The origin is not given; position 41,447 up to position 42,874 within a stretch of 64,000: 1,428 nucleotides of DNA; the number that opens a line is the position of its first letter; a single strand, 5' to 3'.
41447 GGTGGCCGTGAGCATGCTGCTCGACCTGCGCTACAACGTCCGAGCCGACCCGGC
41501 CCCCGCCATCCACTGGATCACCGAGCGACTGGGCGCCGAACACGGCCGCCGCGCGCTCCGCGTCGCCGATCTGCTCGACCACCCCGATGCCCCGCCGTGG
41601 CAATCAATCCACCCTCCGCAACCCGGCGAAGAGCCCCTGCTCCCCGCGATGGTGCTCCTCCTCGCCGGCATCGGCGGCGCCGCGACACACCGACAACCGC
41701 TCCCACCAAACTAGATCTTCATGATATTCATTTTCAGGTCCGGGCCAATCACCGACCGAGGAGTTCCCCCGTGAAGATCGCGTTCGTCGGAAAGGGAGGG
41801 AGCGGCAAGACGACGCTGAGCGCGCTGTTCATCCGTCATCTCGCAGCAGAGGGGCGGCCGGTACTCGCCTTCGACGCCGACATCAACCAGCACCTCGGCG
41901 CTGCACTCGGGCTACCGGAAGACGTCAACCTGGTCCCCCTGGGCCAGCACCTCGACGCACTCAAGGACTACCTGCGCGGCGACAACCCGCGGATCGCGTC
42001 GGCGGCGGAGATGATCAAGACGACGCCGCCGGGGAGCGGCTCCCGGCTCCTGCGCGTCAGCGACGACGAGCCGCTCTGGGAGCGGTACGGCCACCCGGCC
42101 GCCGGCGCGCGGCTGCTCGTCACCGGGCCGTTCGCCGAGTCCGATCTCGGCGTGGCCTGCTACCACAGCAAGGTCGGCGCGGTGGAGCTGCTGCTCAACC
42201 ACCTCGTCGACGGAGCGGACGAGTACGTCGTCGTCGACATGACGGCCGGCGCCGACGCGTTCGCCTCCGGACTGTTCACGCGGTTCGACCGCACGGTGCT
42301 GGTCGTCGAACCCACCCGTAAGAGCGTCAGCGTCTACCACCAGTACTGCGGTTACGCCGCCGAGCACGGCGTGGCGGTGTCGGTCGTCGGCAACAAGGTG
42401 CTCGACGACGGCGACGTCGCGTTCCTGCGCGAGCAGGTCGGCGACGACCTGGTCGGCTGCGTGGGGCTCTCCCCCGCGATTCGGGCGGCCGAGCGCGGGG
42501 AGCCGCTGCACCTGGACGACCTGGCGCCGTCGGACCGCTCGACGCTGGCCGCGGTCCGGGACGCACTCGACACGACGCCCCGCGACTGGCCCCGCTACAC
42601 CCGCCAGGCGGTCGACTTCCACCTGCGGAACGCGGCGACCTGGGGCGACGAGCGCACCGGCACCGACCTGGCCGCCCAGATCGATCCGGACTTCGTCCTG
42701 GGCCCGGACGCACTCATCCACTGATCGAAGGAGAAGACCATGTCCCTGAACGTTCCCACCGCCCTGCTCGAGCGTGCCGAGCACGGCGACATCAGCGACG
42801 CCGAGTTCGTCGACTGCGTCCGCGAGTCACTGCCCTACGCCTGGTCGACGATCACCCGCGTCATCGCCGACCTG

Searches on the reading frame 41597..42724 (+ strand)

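Call 62: search_protein_families(library=pfam, proteins=[window:41597-42724:+], max_evalue=0.001)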
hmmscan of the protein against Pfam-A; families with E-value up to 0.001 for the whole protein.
window:41597-42724:+ (375 aa): 2 families
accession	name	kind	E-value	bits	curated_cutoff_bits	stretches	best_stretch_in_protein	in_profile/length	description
PF01656.29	CbiA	-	5.6e-09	36.5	25.4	1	65-147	6-54/125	CobQ/CobB/MinD/ParA nucleotide binding domain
PF13614.12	AAA_31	-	0.00023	21.6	27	1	65-106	9-50/177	AAA domain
